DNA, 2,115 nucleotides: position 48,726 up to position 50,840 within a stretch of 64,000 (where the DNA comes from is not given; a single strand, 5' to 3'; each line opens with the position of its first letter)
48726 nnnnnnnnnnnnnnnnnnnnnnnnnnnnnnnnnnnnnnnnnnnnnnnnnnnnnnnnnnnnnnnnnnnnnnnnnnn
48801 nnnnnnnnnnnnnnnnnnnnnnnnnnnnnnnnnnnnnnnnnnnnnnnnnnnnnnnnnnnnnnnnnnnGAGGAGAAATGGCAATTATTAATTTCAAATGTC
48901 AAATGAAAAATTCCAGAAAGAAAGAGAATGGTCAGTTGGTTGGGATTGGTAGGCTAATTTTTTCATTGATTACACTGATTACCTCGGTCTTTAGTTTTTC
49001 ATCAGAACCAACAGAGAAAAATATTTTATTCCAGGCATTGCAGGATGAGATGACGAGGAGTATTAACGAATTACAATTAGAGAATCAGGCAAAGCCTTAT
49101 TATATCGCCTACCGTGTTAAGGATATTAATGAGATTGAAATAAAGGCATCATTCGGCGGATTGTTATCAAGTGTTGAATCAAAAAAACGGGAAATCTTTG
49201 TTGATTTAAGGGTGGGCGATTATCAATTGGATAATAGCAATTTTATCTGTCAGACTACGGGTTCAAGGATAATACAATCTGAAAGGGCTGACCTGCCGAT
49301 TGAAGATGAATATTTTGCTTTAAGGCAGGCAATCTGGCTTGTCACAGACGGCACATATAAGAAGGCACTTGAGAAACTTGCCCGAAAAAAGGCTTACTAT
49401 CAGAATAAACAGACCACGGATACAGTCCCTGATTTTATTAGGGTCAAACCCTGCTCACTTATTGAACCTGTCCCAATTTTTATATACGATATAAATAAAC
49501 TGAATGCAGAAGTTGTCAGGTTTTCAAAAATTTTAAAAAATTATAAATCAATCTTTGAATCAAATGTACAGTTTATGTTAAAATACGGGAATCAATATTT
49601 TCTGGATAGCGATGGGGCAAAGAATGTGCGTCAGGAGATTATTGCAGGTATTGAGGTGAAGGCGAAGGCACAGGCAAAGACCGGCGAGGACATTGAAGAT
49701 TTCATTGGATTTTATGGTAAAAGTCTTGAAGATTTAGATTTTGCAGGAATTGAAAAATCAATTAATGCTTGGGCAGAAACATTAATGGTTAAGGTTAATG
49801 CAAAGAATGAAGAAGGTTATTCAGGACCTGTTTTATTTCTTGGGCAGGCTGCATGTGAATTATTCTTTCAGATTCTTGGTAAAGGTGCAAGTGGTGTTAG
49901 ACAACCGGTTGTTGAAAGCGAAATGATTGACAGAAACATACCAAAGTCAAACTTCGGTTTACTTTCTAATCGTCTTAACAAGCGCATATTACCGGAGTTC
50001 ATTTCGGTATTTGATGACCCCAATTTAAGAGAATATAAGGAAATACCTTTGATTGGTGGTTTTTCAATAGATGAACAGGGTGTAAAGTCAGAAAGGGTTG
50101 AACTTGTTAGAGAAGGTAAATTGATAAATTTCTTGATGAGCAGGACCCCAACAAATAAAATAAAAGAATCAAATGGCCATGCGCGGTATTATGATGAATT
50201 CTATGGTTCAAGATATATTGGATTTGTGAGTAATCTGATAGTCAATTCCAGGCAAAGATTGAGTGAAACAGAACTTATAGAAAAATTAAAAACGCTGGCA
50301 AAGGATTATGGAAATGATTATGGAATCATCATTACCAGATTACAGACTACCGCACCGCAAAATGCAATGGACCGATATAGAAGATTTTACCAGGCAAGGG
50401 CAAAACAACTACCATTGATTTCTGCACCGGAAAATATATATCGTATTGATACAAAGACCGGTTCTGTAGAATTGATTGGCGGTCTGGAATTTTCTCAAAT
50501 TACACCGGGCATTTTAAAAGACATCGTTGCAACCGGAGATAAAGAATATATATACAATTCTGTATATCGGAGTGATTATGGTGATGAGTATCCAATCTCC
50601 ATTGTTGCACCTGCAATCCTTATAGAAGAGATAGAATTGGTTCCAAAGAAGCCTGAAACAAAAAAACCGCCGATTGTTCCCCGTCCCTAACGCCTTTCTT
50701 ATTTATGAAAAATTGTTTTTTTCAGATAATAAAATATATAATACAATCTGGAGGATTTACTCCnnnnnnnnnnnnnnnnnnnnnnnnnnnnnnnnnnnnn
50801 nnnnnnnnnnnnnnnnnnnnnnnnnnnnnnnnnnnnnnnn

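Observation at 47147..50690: Secreted TldD/TldE-like pair: one HExxxH-bearing and one HExxxH-lacking paralog, both with signal peptides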

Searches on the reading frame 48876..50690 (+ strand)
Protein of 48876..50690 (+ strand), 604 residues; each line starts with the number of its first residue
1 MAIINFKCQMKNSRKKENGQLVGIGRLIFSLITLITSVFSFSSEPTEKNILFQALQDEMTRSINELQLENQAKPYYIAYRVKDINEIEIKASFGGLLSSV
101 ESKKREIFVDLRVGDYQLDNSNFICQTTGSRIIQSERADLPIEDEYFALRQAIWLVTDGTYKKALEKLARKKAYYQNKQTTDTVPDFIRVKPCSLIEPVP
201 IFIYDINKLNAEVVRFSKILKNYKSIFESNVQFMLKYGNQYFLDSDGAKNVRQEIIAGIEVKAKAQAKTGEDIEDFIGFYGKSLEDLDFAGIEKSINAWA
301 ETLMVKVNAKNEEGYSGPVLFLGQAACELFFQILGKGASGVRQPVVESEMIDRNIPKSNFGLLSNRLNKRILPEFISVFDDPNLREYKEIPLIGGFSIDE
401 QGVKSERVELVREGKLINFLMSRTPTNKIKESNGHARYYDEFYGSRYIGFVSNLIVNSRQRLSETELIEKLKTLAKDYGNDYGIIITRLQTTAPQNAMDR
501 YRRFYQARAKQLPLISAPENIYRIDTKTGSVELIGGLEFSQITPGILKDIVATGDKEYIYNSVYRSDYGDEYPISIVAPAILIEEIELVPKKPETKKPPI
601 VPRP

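Call 3: search_protein_families(library=pfam, proteins=[window:48876-50690:+], max_evalue=0.01)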
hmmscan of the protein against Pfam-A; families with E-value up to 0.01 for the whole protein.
window:48876-50690:+ (604 aa): 1 family
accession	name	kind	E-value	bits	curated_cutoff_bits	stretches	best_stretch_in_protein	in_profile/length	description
PF19289.4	PmbA_TldD_3rd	-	2.8e-15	56.5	22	1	360-492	34-149/220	PmbA/TldA metallopeptidase C-terminal domain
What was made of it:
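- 48876..50690 (+): Gene 2: exported non-catalytic paralog, 604 aa, functional analogue of TldE/PmbA. PF19289 at E 3e-15 (call 3).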

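Call 4: search_protein_families(library=ncbifam, proteins=[window:48876-50690:+], max_evalue=0.01)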
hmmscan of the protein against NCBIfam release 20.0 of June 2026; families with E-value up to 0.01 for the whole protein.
window:48876-50690:+ (604 aa): 2 families
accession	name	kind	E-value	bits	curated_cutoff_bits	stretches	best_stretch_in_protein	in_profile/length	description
NF040952.1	Arch_mtprotase_TldD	equivalog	1.2e-07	30.8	635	1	361-472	245-351/443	zinc metalloprotease TldD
NF008268.0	PRK11040.1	equivalog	2.5e-05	23.2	438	1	274-437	199-342/446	metalloprotease PmbA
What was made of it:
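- On TldE/PmbA proper (non-catalytic subunit, NCBIfam NF008268): Gene 2 scores 23.2 bits against the equivalog cutoff of 438 (call 4).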

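Call 12: find_homologous_proteins(query=window:48876-50690:+)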
Query window:48876-50690:+ (604 aa): 307 proteins with E <= 0.001 among 8000 candidates; the best 120 are listed.
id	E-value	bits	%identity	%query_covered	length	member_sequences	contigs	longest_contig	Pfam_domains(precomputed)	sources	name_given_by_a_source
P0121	0.0e+0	1315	100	99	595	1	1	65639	PF19289.5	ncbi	-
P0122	0.0e+0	1108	82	100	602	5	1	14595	PF19289.5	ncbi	ncbi:MAG: metallopeptidase TldD-related protein [candidate division WOR-3 bacterium]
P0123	0.0e+0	1070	79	100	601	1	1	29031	PF19289.5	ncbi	ncbi:MAG: metallopeptidase TldD-related protein [candidate division WOR-3 bacterium]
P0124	0.0e+0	1061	80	100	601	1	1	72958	PF19289.5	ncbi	ncbi:MAG: metallopeptidase TldD-related protein [candidate division WOR-3 bacterium]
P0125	0.0e+0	1060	80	100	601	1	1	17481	PF19289.5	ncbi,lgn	ncbi:MAG: metallopeptidase TldD-related protein [candidate division WOR-3 bacterium]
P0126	0.0e+0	1060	78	100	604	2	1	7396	PF19289.5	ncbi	ncbi:MAG: metallopeptidase TldD-related protein [candidate division WOR-3 bacterium]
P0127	0.0e+0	1055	79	99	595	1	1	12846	PF19289.5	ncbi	-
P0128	2.8e-294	995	75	99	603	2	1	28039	PF19289.5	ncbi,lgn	-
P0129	2.7e-293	992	73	99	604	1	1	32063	PF19289.5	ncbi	ncbi:MAG: metallopeptidase TldD-related protein [bacterium]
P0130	7.4e-284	961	71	100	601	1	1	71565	PF19289.5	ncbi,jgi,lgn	-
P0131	3.0e-282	955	71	100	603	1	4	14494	PF19289.5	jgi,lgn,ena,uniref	uniref:Metalloprotease TldD/E C-terminal domain-containing protein n=1 Tax=candidate division WOR-3 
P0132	6.2e-278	941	71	100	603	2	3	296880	PF19289.5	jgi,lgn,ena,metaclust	metaclust:\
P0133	8.7e-267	904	69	100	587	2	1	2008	PF19289.5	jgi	-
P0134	1.7e-263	893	69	99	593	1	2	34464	PF19289.5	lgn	-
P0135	2.2e-248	844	62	100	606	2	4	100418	PF19289.5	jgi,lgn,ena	-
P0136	6.5e-244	829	61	100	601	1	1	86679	PF19289.5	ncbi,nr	ncbi:MAG: metallopeptidase TldD-related protein [candidate division WOR-3 bacterium]|nr:metallopepti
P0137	4.7e-239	813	62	96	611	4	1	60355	PF19289.5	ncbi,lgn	ncbi:MAG: metallopeptidase TldD-related protein [candidate division WOR-3 bacterium]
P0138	6.5e-235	799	61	95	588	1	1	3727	PF19289.5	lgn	-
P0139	7.6e-234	796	58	100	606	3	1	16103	PF19289.5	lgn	-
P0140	5.0e-232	790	58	100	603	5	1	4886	PF19289.5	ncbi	ncbi:MAG: metallopeptidase TldD-related protein [bacterium]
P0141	2.4e-229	781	60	97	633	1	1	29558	PF19289.5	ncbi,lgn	-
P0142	5.5e-223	760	59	95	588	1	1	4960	PF19289.5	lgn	-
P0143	2.6e-222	757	59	95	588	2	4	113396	PF19289.5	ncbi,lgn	ncbi:MAG: metallopeptidase TldD-related protein [candidate division WOR-3 bacterium]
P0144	3.8e-216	737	57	95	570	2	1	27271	PF19289.5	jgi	-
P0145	5.7e-208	710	53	100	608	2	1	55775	PF19289.5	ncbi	-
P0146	2.3e-188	645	51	93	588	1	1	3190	PF19289.5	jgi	jgi:predicted Zn-dependent protease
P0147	7.5e-176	604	49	92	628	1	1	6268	PF19289.5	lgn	-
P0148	2.7e-175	602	49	96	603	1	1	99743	PF19289.5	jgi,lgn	-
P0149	5.7e-174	598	49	92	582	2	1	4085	PF19289.5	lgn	-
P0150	1.2e-170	587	48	95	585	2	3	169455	PF19289.5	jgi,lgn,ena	jgi:predicted Zn-dependent protease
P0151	1.9e-170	586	47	93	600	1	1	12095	PF19289.5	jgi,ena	-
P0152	7.7e-170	584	46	95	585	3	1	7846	PF19289.5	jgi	-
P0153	1.2e-167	577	45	96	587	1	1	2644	PF19289.5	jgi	jgi:TldD protein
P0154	1.6e-167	577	48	95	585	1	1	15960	PF19289.5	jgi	jgi:predicted Zn-dependent protease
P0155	2.2e-166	573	47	95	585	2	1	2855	PF19289.5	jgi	jgi:TldD protein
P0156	4.5e-166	572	46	95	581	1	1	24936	PF19289.5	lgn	-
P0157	4.8e-166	572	47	95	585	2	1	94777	PF19289.5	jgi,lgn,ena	-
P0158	9.6e-166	571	45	95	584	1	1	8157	PF19289.5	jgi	-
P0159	2.6e-165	569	45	98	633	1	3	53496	PF19289.5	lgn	-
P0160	4.0e-165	569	44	99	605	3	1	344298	PF19289.5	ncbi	-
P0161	1.2e-162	561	48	93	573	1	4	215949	PF19289.5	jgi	jgi:TldD protein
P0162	1.8e-162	560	44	96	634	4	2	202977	PF19289.5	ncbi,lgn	-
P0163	2.0e-162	560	44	98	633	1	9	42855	PF19289.5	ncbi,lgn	-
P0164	2.1e-162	560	46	92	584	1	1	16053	PF19289.5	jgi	-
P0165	8.0e-162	558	46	95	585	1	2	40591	PF19289.5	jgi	jgi:hypothetical protein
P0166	8.8e-161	554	46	93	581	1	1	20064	PF19289.5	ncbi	-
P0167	1.0e-160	554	46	92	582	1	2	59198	PF19289.5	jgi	jgi:TldD protein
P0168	3.1e-160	553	45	92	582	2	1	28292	PF19289.5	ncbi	-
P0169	1.4e-159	550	44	96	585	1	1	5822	PF19289.5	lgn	-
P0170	1.4e-159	550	43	96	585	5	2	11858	PF19289.5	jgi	jgi:predicted Zn-dependent protease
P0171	1.4e-159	550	45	92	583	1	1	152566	PF19289.5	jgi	jgi:TldD protein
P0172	1.9e-158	547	45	92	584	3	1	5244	PF19289.5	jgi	-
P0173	5.6e-158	545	45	94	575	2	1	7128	PF19289.5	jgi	jgi:predicted Zn-dependent protease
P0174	4.2e-157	542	46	92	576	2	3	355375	PF19289.5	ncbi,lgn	ncbi:MAG TPA: metallopeptidase TldD-related protein [bacterium]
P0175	2.9e-156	539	46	90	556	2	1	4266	PF19289.5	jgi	jgi:predicted Zn-dependent protease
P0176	1.5e-154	534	44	95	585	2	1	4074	PF19289.5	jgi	jgi:TldD protein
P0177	5.4e-154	532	44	95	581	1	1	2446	PF19289.5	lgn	-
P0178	3.0e-153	529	46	89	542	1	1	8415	PF19289.5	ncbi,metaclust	ncbi:hypothetical protein A2Y85_07895, partial [candidate division WOR-3 bacterium RBG_13_43_14]|met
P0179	3.0e-150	520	43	95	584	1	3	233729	PF19289.5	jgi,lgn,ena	-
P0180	1.1e-148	514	44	92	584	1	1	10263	PF19289.5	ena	-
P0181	3.7e-144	499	44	92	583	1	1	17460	PF19289.5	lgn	-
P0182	4.3e-142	493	42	92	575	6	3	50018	PF19289.5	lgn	-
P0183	1.8e-134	467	41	92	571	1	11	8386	PF19289.5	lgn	-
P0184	1.9e-124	434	39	95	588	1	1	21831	PF19289.5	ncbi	-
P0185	3.9e-112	394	37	96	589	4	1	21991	PF19289.5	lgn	-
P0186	1.9e-108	382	39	97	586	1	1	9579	PF19289.5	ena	-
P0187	3.7e-108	381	39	97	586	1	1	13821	PF19289.5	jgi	jgi:predicted Zn-dependent protease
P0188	2.9e-107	378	38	96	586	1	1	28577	PF19289.5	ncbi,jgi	-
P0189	6.2e-107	377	38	94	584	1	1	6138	PF19289.5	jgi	jgi:predicted Zn-dependent protease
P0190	9.1e-107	376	38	96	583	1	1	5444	PF19289.5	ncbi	ncbi:MAG: metallopeptidase TldD-related protein [Acidobacteriota bacterium]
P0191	1.4e-106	375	37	96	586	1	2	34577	PF19289.5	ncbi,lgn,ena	ncbi:MAG: metallopeptidase TldD-related protein [Candidatus Zixiibacteriota bacterium]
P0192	6.4e-105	370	38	92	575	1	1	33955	PF19289.5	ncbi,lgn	-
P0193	1.4e-104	369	36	99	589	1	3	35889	PF19289.5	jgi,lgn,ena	jgi:predicted Zn-dependent protease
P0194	2.3e-102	361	37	96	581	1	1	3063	PF19289.5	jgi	jgi:predicted Zn-dependent protease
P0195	1.4e-97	346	36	94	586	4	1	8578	PF19289.5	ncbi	-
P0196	4.3e-96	341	29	92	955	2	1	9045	PF19289.5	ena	-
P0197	2.0e-91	325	35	95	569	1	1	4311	PF19289.5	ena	-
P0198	1.5e-90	322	35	89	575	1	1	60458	PF19289.5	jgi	jgi:predicted Zn-dependent protease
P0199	4.3e-86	308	33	95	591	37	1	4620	PF19289.5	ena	-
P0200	9.1e-85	303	35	95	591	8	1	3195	PF19289.5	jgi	jgi:predicted Zn-dependent protease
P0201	2.5e-84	302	32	95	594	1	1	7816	PF19289.5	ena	-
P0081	4.3e-83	298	26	92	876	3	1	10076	PF19289.5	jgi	-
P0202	1.2e-81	293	31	93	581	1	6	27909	PF19289.5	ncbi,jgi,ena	-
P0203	1.5e-80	289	33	92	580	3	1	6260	PF19289.5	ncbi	-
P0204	4.3e-80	288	34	91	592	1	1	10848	PF19289.5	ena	-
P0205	8.6e-80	287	32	92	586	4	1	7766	PF19289.5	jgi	jgi:predicted Zn-dependent protease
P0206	1.7e-79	286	34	92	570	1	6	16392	PF19289.5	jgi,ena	-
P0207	1.1e-78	283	33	96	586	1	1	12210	PF19289.5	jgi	jgi:predicted Zn-dependent protease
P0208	3.0e-78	282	32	89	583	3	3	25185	PF19289.5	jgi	jgi:predicted Zn-dependent protease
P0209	6.3e-78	281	30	93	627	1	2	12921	PF19289.5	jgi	jgi:TldD protein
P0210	9.9e-78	280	32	93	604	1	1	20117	PF19289.5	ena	-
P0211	1.3e-77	280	33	96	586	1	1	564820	PF19289.5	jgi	jgi:predicted Zn-dependent protease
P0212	1.6e-77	279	31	96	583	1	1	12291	PF19289.5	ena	-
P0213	1.3e-76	276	32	95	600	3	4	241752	PF19289.5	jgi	-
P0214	2.6e-76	275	32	92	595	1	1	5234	PF19289.5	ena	-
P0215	2.6e-76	275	31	97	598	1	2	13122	PF19289.5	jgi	jgi:TldD protein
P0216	3.2e-75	272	30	94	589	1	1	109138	PF19289.5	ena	-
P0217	3.7e-75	272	31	94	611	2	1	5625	PF19289.5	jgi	jgi:predicted Zn-dependent protease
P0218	1.8e-74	269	31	95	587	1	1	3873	PF19289.5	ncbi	-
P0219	2.0e-74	269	31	93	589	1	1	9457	PF19289.5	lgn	-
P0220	8.4e-74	267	33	93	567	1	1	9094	PF19289.5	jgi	jgi:predicted Zn-dependent protease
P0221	1.7e-73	266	33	96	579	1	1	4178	PF19289.5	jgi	jgi:predicted Zn-dependent protease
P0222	2.1e-73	266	31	95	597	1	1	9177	PF19289.5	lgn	-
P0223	7.1e-73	264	30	92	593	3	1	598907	PF19289.5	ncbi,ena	-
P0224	7.1e-73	264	30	92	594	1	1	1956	PF19289.5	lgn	-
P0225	1.1e-72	263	29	95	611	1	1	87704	PF19289.5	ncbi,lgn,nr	ncbi:MAG TPA: metallopeptidase TldD-related protein [Candidatus Angelobacter sp.]|nr:metallopeptidas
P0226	1.3e-72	263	30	93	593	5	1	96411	PF19289.5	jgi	jgi:predicted Zn-dependent protease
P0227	2.8e-72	262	30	94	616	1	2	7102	PF19289.5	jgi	jgi:TldD protein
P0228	3.3e-72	262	30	92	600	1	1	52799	PF19289.5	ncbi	-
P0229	4.8e-72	261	32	95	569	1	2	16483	PF19289.5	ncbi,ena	-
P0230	1.3e-71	260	29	94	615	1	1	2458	PF19289.5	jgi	jgi:TldD protein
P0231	1.5e-71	260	31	90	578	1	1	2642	PF19289.5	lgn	-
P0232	6.5e-71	258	31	92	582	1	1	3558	PF19289.5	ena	-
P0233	1.6e-70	256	31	92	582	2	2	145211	PF19289.5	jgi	jgi:hypothetical protein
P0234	1.9e-70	256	30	92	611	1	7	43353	PF19289.5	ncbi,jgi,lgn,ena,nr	ncbi:MAG TPA: metallopeptidase TldD-related protein [Candidatus Binatia bacterium]|nr:metallopeptida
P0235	2.2e-70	256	32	89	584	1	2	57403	PF19289.5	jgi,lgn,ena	jgi:hypothetical protein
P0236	3.0e-70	255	30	92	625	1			PF19289.5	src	-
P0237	6.3e-70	254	30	93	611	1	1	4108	PF19289.5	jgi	-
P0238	9.1e-70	254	32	93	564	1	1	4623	PF19289.5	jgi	jgi:TldD protein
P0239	1.0e-69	254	31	92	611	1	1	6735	PF19289.5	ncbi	-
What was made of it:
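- Checked: NCBI annotates gene 2 from Met10 (48903), which has no Shine-Dalgarno (call 12).
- The gene 2 n-region is long (26 aa) and its start is annotated differently by NCBI (call 12).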

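Call 13: search_solved_structures(query=window:48876-50690:+, max_evalue=1, show_alignments=2)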
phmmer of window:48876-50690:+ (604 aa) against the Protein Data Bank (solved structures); distinct sequences matched with E-value up to 1: 3.
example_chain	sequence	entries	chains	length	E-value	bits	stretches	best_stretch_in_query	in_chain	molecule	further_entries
5nj5_B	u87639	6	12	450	0.0019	19.9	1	313-437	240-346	Metalloprotease PmbA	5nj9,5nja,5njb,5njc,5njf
3tv9_A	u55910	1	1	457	0.0032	19.2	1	312-437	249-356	Putative peptide maturation protein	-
3h0g_H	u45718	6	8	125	0.64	11.6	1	44-108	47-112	DNA-directed RNA polymerases I, II, and III subunit RPABC3 | RNA polymerase II subunit Rpb8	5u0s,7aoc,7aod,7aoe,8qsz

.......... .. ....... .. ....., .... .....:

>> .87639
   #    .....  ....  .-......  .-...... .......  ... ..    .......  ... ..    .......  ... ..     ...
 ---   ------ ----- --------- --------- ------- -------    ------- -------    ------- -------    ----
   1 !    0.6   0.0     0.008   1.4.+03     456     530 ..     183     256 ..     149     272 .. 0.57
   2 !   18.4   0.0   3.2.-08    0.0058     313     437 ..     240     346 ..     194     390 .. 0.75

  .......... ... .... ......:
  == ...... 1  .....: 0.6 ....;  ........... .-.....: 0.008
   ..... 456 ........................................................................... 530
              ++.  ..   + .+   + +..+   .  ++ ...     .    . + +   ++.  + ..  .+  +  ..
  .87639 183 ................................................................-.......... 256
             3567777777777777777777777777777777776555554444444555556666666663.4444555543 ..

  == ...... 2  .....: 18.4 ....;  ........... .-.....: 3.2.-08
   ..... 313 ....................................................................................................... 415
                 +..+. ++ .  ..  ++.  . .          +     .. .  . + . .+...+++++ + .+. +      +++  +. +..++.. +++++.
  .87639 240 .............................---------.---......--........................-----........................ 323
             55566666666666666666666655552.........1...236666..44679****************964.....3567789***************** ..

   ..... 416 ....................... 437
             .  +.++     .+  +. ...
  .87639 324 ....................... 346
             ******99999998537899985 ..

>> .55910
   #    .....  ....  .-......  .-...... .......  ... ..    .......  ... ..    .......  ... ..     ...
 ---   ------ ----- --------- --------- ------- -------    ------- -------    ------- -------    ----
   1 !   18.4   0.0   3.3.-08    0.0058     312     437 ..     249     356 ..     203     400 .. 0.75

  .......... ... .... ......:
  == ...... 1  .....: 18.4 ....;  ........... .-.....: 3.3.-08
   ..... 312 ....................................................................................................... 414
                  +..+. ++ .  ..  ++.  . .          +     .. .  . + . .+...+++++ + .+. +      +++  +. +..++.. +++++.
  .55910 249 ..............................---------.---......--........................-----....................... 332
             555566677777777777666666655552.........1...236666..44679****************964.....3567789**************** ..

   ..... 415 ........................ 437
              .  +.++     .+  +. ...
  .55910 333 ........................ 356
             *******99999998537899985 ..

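Call 47: predict_structure(alignment_id=A5)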
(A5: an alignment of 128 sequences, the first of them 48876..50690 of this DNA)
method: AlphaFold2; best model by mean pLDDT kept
length: 604 residues; sequences in the alignment: 128
mean_pLDDT: 90.0   pTM: 0.88
mean pLDDT of the five models: 90.0, 89.9, 89.9, 89.5, 89.1
residues with pLDDT >= 90: 456; 70-90: 78; 50-70: 52; < 50: 18
segments of 3 or more residues with pLDDT < 50: 1-3, 7-12, 14-17, 40-42
pLDDT, mean of each block of 10 residues (from residue 1): 43 47 61 59 61 97 96 97 97 97 97 96 82 81 96 96 95 88 90 92 93 98 93 97 97 96 91 94 95 97 93 95 98 97 91 84 96 99 97 97 98 98 96 96 90 98 98 98 97 79 68 90 97 94 96 98 91 98 97 71 59
secondary structure, 60 per line:
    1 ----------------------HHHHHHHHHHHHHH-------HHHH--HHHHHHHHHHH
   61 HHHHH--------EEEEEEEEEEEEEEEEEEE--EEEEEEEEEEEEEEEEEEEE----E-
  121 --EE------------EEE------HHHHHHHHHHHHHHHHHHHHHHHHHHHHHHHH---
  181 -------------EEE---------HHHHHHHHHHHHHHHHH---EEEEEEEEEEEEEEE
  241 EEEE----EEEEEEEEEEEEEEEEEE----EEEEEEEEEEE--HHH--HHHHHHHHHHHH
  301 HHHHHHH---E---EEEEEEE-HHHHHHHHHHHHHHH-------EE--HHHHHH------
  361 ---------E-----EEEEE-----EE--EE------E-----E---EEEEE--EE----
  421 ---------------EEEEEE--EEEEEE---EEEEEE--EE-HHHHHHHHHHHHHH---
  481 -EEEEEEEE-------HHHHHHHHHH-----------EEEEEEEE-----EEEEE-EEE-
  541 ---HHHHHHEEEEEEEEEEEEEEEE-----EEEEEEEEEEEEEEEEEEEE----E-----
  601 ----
elements in order: H23-36 H44-47 H50-65 E74-92 E95-114 E137-139 H146-177 E194-196 H206-222 E226-244 E249-266 E271-281 H289-307 E315-321 H323-337 H349-354 E376-380 E408-412 E436-441 E444-449 E453-458 H464-477 E482-489 H497-506 E518-525 E531-535 E537-539 H544-549 E550-565 E571-590
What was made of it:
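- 48876..50690 (+): AF2 model has pLDDT 90.0 and pTM 0.88 (call 47).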

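Call 50: fold_search(model_id=the predicted structure, library=pdb)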
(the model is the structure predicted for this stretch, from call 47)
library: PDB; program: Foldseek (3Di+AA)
matches with E <= 10: 521; with E <= 0.001: 16
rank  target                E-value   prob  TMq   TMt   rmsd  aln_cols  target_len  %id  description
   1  5njf_A                8.6e-24  1.00  0.59  0.73   6.1       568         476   13  E. coli Microcin-processing metalloprotease TldD/E (TldD H262A mutant) with pentapeptide bound (released 2017-10-04)
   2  5njf_C                1.9e-23  1.00  0.59  0.73   6.0       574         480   13  E. coli Microcin-processing metalloprotease TldD/E (TldD H262A mutant) with pentapeptide bound (released 2017-10-04)
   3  5njc_A                3.6e-23  1.00  0.59  0.73   6.4       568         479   13  E. coli Microcin-processing metalloprotease TldD/E (TldD E263A mutant) with hexapeptide bound (released 2017-10-04)
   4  5nj5_A                7.3e-23  1.00  0.59  0.73   6.0       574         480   13  E. coli Microcin-processing metalloprotease TldD/E with phosphate bound (released 2017-10-04)
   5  5nj5_C                1.1e-22  1.00  0.59  0.73   6.0       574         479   13  E. coli Microcin-processing metalloprotease TldD/E with phosphate bound (released 2017-10-04)
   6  5njc_C                1.1e-22  1.00  0.59  0.72   6.5       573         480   13  E. coli Microcin-processing metalloprotease TldD/E (TldD E263A mutant) with hexapeptide bound (released 2017-10-04)
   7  6j6a_A                1.2e-22  1.00  0.53  0.70   6.9       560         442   13  Crystal structure of TldE from Thermococcus kodakarensis (released 2020-01-15)
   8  5njb_B                2.8e-22  1.00  0.55  0.73   8.0       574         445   14  E. coli Microcin-processing metalloprotease TldD/E with actinonin bound (released 2017-10-04)
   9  5nj5_B                2.8e-22  1.00  0.54  0.72   8.2       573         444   14  E. coli Microcin-processing metalloprotease TldD/E with phosphate bound (released 2017-10-04)
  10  5nj9_D                7.3e-22  1.00  0.55  0.73   7.6       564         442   14  E. coli Microcin-processing metalloprotease TldD/E with DRVY angiotensin fragment bound (released 2017-10-04)
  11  3qtd_A                1.0e-21  1.00  0.55  0.73   6.5       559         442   14  Crystal structure of putative modulator of gyrase (PmbA) from Pseudomonas aeruginosa PAO1 (released 2011-03-30)
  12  5nj9_B                1.1e-21  1.00  0.55  0.73   6.5       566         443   14  E. coli Microcin-processing metalloprotease TldD/E with DRVY angiotensin fragment bound (released 2017-10-04)
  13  3qtd_B                2.0e-21  1.00  0.55  0.73   6.7       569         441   14  Crystal structure of putative modulator of gyrase (PmbA) from Pseudomonas aeruginosa PAO1 (released 2011-03-30)
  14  1vl4_A                5.8e-21  1.00  0.51  0.70   6.4       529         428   14  CRYSTAL STRUCTURE OF A PUTATIVE MODULATOR OF A DNA GYRASE (TM0727) FROM THERMOTOGA MARITIMA MSB8 AT 1.95 A RESOLUTION (released 2004-09-21)
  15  3tv9                  5.2e-20  1.00  0.53  0.70   7.2       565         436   14  Crystal Structure of Putative Peptide Maturation Protein from Shigella flexneri (released 2011-10-05)
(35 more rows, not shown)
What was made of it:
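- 48876..50690 (+): Foldseek gives TldD 8.6e-24 and TldE 2.8e-22 (call 50).
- On TldE/PmbA proper (non-catalytic subunit, NCBIfam NF008268): Its best fold match is TldD (call 50).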

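Call 60: search_protein_representatives(protein=window:48876-50690:+)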
Query: 604 residues. Proteins with E-value up to 0.001 (for the whole library): 3717; up to 1e-10: 2333; up to 1e-30: 1045. The best 150 are listed.
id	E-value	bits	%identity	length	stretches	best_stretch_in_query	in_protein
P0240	6.5e-188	642.2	36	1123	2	48-604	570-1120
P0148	8.6e-176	602.2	50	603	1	28-604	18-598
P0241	3.1e-148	511.2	34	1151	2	49-604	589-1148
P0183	5.7e-135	467.4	41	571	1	49-604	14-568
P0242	1.5e-131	456.1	33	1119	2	47-604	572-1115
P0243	5.3e-129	447.7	37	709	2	48-604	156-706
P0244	1.6e-127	442.9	41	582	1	47-604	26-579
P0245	1.7e-123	429.6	31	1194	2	42-604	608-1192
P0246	5.5e-120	418.0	31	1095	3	46-490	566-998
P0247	8.0e-120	417.4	40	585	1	28-604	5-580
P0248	1.3e-119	416.7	30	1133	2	49-603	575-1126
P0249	1.9e-118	412.9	35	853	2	46-604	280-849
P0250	2.1e-118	412.8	31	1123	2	46-601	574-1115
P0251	2.4e-118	412.5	30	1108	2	42-501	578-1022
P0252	1.1e-116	407.1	38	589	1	44-600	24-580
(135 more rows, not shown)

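Call 67: find_encoding_contigs(protein=P0121, flank=3000, max_places=3)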
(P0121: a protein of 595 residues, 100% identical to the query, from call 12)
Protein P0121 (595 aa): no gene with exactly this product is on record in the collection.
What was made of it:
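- Tried and rejected: A look-up of the contig through P0121 found nothing on record (call 67).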
